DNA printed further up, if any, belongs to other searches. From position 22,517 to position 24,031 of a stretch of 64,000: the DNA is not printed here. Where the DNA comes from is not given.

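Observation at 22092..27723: Five-gene block of unknown function: disordered RG-rich protein, coiled-coil protein, two TIM barrels and an NTase-zinc-finger protein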

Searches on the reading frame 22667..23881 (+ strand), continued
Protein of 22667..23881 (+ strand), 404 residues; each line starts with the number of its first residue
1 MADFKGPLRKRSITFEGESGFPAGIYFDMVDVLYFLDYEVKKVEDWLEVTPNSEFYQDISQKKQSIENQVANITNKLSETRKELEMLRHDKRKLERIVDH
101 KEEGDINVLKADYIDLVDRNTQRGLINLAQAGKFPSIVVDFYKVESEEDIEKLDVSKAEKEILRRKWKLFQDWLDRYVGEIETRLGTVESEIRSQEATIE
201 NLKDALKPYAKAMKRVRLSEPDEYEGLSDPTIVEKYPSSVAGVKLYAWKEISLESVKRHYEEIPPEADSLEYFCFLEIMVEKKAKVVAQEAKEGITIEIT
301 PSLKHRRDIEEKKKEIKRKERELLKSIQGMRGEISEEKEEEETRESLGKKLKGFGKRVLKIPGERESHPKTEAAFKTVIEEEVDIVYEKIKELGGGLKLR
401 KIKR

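Call 78: fold_search(model_id=the predicted structure, library=viral)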
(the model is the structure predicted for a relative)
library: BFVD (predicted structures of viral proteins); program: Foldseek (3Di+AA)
matches with E <= 10: 978; with E <= 0.001: 1
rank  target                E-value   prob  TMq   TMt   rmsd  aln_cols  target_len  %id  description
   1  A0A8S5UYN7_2          8.8e-04  0.69  0.15  0.09  24.8       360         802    9  Endosialidase chaperone [Siphoviridae sp. ctkKt3]
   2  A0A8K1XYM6            1.0e-02  0.21  0.12  0.10  28.6       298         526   12  (no name in the UniProt tables at hand)
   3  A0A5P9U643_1          1.6e-02  0.18  0.12  0.06  35.6       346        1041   10  (no name in the UniProt tables at hand)
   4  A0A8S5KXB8            1.6e-02  0.14  0.10  0.10  38.6       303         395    8  Maturation protein [ssRNA phage AIN001]
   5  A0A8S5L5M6            2.5e-02  0.08  0.09  0.08  27.1       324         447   11  Maturation protein [ssRNA phage SRR6960549_4]
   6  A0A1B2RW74            2.6e-02  0.11  0.10  0.07  36.2       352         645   10  VP2 [Sparus aurata polyomavirus 1]
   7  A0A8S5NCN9            3.3e-02  0.99  0.23  0.11   9.3       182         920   14  SH3 domain protein [Caudovirales sp. ctSxd6]
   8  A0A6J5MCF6            3.5e-02  0.08  0.05  0.10  16.8        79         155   14  Uncharacterized protein [uncultured Caudovirales phage]
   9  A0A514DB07            3.9e-02  0.05  0.09  0.09  34.2       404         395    8  Maturation [Leviviridae sp.]
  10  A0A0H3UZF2            4.2e-02  0.23  0.13  0.08  22.8       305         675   10  (no name in the UniProt tables at hand)
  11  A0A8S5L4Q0            4.2e-02  0.07  0.09  0.08  29.3       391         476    9  Maturation protein (Fragment) [ssRNA phage SRR6960799_20]
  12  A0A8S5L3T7            4.2e-02  0.06  0.08  0.08  31.7       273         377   10  Maturation protein [ssRNA phage SRR5208575_1]
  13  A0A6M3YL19            4.4e-02  0.21  0.17  0.12  24.4       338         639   12  (no name in the UniProt tables at hand)
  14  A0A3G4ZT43            4.4e-02  0.15  0.14  0.11  30.9       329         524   12  Uncharacterized protein [Terrestrivirus sp.]
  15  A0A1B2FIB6            4.7e-02  0.21  0.16  0.19  39.3       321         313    9  (no name in the UniProt tables at hand)
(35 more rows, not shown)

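Call 84: search_solved_structures(query=A5, max_evalue=5)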
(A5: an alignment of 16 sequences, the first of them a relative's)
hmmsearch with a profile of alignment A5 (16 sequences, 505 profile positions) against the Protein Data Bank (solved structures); distinct sequences matched with E-value up to 5: 1.
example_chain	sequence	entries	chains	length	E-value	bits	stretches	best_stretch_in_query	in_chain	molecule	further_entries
3h0l_C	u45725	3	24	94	1.5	10.9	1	382-436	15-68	Glutamyl-tRNA(Gln) amidotransferase subunit C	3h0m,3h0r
